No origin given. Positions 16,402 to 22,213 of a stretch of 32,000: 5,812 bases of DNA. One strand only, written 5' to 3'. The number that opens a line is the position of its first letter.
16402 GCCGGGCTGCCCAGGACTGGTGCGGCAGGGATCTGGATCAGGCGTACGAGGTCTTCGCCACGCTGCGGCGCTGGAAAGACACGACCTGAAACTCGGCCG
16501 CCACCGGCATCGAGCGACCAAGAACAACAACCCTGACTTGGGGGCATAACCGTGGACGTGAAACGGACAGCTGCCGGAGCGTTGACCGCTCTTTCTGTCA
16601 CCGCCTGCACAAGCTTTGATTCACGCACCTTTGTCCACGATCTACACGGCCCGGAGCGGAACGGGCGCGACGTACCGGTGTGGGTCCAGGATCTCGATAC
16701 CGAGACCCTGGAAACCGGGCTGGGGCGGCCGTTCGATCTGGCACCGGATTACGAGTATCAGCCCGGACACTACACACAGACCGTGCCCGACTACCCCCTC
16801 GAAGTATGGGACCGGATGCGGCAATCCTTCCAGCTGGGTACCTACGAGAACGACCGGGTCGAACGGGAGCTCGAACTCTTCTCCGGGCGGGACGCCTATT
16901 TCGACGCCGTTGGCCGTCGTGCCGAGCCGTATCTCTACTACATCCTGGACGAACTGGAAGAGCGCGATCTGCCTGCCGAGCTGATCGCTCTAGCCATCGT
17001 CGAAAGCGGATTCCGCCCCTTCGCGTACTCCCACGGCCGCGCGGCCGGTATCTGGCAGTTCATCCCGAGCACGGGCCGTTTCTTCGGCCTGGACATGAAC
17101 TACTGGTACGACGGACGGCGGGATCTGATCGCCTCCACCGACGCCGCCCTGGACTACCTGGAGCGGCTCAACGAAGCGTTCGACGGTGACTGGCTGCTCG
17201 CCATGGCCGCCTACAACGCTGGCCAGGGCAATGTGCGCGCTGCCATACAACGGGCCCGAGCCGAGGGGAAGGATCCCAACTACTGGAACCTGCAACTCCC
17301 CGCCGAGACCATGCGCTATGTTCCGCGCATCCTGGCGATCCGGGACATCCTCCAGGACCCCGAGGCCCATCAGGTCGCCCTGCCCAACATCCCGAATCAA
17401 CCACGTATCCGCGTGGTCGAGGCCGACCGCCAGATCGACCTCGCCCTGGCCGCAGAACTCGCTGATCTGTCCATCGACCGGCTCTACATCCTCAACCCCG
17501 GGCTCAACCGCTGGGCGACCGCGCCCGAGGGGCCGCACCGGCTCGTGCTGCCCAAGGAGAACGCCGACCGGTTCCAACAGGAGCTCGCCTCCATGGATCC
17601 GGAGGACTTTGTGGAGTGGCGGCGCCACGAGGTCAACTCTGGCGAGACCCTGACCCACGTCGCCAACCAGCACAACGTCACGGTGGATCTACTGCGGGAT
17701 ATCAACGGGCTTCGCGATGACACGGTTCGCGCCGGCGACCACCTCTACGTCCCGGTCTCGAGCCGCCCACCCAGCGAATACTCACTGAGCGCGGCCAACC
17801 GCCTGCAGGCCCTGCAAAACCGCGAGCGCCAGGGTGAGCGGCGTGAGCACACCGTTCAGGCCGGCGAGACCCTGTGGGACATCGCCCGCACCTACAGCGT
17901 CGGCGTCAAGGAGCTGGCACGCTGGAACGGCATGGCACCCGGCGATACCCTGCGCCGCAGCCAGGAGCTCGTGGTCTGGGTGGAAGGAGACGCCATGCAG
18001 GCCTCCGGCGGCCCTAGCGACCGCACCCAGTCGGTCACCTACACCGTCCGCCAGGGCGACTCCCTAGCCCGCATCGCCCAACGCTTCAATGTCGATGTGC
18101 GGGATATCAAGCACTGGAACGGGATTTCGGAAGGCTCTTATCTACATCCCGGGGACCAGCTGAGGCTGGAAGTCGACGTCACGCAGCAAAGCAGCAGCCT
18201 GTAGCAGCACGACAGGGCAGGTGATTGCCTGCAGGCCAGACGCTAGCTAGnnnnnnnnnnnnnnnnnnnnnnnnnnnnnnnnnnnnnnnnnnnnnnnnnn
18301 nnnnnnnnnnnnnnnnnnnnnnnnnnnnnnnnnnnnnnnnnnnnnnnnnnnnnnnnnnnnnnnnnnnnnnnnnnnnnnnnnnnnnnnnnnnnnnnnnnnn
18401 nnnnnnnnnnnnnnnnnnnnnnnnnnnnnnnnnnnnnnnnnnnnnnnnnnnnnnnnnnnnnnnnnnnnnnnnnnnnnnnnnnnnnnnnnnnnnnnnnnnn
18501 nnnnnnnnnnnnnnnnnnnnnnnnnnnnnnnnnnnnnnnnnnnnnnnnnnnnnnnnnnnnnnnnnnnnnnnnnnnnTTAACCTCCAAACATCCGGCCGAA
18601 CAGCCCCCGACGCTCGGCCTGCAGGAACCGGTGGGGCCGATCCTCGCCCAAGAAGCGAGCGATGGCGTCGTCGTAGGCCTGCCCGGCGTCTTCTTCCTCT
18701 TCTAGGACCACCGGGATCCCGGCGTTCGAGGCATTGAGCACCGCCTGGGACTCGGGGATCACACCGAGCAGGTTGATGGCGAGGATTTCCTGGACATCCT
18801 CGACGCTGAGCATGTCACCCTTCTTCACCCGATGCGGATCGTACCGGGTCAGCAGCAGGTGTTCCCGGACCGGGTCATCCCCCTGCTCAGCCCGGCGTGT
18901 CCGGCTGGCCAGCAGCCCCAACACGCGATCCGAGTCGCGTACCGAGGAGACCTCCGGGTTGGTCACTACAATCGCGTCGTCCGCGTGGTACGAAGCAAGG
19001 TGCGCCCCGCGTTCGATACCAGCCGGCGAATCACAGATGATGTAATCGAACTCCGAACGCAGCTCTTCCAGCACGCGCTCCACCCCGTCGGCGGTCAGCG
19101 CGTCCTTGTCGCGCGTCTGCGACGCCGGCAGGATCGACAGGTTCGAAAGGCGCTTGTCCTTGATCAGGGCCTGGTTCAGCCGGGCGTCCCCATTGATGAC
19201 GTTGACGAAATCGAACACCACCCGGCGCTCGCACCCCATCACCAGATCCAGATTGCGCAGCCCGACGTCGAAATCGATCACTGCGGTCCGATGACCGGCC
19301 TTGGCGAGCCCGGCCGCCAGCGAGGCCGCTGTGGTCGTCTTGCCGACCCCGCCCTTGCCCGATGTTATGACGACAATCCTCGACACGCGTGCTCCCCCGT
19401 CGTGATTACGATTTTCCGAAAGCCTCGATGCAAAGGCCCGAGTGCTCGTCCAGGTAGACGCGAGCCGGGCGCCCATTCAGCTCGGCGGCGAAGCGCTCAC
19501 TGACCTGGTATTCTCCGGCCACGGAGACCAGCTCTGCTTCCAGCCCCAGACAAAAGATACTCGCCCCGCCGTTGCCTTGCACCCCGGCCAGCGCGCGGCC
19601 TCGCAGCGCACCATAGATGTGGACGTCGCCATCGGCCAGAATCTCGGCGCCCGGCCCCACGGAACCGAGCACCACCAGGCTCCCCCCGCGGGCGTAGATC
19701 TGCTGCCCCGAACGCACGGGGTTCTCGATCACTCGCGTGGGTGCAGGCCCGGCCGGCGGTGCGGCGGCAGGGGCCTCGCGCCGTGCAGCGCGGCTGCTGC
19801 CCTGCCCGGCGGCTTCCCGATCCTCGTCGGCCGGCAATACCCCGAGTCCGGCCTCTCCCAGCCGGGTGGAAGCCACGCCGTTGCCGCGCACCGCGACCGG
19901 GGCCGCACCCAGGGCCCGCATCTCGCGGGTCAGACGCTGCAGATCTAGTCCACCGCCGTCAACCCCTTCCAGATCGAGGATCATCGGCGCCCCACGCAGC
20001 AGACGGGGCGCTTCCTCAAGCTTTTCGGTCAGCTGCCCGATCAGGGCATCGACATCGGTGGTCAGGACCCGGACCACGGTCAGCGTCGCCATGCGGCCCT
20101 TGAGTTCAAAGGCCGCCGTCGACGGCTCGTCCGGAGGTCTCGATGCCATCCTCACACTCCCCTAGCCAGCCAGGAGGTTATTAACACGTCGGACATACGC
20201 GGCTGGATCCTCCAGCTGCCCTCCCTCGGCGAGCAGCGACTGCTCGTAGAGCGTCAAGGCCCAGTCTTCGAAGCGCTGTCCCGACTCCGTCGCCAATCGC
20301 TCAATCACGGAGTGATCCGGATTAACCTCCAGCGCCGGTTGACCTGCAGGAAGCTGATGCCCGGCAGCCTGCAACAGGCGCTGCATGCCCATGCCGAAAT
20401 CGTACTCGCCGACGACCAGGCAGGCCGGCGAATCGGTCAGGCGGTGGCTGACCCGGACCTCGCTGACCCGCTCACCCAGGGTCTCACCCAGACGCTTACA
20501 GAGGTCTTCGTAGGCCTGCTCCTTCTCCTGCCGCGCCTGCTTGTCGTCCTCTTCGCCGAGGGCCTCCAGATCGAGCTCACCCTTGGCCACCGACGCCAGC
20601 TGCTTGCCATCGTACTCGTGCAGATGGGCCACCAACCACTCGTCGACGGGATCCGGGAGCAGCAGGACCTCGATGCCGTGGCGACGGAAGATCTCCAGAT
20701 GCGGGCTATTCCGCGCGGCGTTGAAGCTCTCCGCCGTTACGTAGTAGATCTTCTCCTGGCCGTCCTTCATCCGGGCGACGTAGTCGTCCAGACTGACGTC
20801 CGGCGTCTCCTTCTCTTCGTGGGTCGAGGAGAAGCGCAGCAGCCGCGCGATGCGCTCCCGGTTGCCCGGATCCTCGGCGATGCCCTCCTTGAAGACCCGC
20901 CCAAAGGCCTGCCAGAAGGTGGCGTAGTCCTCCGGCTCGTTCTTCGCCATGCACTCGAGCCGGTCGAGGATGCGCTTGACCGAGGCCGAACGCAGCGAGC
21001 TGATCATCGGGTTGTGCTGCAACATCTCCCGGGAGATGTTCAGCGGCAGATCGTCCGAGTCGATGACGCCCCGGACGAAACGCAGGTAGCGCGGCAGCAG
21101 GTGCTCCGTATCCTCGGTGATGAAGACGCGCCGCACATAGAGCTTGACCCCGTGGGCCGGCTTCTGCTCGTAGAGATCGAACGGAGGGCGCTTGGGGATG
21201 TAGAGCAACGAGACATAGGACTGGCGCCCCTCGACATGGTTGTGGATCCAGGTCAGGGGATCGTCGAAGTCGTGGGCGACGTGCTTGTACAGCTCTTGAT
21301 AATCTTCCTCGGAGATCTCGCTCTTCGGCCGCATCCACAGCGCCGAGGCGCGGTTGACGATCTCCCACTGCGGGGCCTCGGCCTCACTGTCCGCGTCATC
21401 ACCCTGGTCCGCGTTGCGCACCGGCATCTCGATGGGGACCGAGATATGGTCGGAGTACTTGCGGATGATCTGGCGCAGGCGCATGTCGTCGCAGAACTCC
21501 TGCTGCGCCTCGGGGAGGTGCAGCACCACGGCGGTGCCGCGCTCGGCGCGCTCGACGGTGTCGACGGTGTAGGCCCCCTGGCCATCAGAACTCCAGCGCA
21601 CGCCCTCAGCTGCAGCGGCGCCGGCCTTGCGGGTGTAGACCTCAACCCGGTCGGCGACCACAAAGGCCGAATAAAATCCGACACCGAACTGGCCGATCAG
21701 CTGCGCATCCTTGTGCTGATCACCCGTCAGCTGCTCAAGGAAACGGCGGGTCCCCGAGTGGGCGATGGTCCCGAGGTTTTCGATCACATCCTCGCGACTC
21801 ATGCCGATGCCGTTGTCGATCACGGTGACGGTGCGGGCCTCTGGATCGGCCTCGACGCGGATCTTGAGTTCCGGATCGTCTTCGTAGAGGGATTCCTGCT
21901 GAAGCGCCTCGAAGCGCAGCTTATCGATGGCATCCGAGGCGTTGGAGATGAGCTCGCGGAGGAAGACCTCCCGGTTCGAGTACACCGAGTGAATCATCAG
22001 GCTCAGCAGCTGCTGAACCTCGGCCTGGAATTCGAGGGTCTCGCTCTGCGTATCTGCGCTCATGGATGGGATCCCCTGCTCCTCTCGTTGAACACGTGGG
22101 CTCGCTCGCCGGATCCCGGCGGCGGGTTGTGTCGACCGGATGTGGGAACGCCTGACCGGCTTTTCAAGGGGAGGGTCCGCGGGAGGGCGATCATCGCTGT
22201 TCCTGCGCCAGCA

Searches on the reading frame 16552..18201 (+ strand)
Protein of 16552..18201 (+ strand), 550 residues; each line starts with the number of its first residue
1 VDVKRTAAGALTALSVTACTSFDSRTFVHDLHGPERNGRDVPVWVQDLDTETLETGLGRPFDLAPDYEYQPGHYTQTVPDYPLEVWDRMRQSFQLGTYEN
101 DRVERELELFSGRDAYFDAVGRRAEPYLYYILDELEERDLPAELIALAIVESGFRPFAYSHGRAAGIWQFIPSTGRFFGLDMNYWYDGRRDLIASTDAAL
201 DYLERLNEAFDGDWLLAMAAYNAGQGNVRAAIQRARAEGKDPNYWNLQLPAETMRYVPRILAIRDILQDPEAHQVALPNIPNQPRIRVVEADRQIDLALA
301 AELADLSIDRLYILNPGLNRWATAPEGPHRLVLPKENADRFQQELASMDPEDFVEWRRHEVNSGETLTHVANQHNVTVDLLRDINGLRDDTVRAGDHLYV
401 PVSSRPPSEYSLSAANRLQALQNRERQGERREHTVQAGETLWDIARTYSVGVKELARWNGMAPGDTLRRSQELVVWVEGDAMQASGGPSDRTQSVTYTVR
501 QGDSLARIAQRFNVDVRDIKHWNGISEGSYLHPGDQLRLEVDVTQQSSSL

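Call 20: search_protein_families(library=pfam, proteins=[window:16552-18201:+], max_evalue=0.001)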
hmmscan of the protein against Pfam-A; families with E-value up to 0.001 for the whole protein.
window:16552-18201:+ (550 aa): 7 families
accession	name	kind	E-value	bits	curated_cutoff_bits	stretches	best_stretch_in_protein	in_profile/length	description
PF01476.26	LysM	-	6.4e-38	128.9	20.9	3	497-539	1-42/43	LysM domain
PF01464.25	SLT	-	9.9e-26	90.1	21.3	1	136-241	9-114/117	Transglycosylase SLT domain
PF23577.1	LysM_RLK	-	1.1e-08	35.4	27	0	363-385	7-29/44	LysM domain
PF23473.1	LysM3_LYK4_5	-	3.4e-08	33.9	29.3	1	496-527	4-35/48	LYK4/5 LysM3 domain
PF22310.2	NMB0315_dom_I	-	2.9e-06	28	27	0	498-543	7-56/83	NMB0315-like, domain I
PF04225.17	LysM_OapA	-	0.00074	20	22.3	0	495-542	3-54/85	Opacity-associated protein A LysM-like domain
PF23446.1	LysM1_NFP_LYK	-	0.00076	20.7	36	0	495-537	6-51/60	NFP/LYK LysM1 domain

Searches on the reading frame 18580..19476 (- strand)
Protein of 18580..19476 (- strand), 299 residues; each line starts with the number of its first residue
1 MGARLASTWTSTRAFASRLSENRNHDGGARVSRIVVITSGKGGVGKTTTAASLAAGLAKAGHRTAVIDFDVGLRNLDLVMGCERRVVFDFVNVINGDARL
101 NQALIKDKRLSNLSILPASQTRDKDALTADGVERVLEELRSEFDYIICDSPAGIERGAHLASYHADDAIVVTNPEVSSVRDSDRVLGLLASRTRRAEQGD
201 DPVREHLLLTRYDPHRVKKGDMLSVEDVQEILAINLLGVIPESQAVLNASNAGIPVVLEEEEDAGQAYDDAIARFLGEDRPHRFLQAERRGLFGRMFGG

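Call 21: search_protein_families(library=pfam, proteins=[window:18580-19476:-], max_evalue=0.001)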
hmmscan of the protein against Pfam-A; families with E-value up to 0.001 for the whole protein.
window:18580-19476:- (299 aa): 10 families
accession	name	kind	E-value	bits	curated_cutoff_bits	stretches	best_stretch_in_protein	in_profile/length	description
PF01656.29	CbiA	-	1.8e-19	70.3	25.4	1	35-256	1-125/125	CobQ/CobB/MinD/ParA nucleotide binding domain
PF13614.12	AAA_31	-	2.3e-19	70.5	27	1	33-180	2-155/177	AAA domain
PF10609.15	ParA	-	9.1e-18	65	27.1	1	31-189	2-160/246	NUBPL iron-transfer P-loop NTPase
PF09140.17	MipZ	-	3.7e-11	43.3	20.7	1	34-171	2-128/262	ATPase MipZ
PF02374.21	ArsA_ATPase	-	1.1e-07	31.8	24.3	1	35-70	3-38/305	Anion-transporting ATPase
PF06564.18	CBP_BcsQ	-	2.3e-07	31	21.3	1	34-178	3-151/234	Cellulose biosynthesis protein BcsQ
PF13479.12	AAA_24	-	6.4e-05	23.3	27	1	35-149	4-71/195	AAA domain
PF13481.12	AAA_25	-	0.00011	22.3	27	1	11-150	11-151/195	AAA domain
PF00142.24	Fer4_NifH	-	0.00027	21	25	0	38-71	5-38/271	4Fe-4S iron sulfur cluster binding proteins, NifH/frxC family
PF00448.28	SRP54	-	0.00035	20.7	22.7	0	35-70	3-38/196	SRP54-type protein, GTPase domain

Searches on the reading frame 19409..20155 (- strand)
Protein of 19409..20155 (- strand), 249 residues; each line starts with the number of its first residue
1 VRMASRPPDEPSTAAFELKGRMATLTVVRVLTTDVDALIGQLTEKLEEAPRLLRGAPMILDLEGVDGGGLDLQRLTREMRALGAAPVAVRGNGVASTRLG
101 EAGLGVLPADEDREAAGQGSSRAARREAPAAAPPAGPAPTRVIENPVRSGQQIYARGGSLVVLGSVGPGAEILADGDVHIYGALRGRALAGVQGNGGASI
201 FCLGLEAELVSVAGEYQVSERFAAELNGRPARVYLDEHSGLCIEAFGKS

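Call 21: search_protein_families(library=pfam, proteins=[window:19409-20155:-], max_evalue=0.001)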
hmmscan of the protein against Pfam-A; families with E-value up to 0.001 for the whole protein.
window:19409-20155:- (249 aa): 2 families
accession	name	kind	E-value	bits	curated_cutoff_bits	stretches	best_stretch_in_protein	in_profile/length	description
PF03775.22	MinC_C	-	5.2e-30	103.9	33.2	1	142-239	1-98/102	Septum formation inhibitor MinC, C-terminal domain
PF05209.18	MinC_N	-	3.4e-15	56.3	27.3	1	16-83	1-68/71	Septum formation inhibitor MinC, N-terminal domain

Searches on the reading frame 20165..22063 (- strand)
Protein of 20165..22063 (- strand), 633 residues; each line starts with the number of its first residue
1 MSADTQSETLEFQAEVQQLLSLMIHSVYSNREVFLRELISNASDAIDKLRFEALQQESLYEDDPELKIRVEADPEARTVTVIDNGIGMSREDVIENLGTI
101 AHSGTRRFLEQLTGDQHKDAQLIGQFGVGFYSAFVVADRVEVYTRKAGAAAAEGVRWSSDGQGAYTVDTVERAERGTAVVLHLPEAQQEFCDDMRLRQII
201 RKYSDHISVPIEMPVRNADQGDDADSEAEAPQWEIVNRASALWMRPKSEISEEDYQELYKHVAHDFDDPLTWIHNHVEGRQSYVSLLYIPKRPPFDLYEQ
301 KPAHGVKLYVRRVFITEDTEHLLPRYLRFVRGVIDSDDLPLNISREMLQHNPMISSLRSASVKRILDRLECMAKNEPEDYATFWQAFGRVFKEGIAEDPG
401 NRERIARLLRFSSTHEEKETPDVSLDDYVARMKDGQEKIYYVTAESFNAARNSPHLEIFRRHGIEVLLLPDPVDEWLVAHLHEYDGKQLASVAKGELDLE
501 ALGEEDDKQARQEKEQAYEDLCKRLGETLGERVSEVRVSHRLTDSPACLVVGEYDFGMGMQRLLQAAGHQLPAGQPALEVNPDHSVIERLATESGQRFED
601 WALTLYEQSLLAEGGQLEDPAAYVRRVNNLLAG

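Call 21: search_protein_families(library=pfam, proteins=[window:20165-22063:-], max_evalue=0.001)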
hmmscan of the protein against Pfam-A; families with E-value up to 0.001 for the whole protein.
window:20165-22063:- (633 aa): 4 families
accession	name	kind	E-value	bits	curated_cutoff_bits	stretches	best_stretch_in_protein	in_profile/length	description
PF00183.23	HSP90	-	4.2e-134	448.8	24.4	1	229-631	75-486/518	Hsp90 protein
PF13589.12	HATPase_c_3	-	2.4e-11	44.3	25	1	32-170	4-119/137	Histidine kinase-, DNA gyrase B-, and HSP90-like ATPase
PF02518.31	HATPase_c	-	1.5e-07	32.3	26.4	1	33-186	4-110/111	Histidine kinase-, DNA gyrase B-, and HSP90-like ATPase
PF25794.1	SACS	-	0.00076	19.8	32.8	0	115-144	91-120/247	Sacsin domain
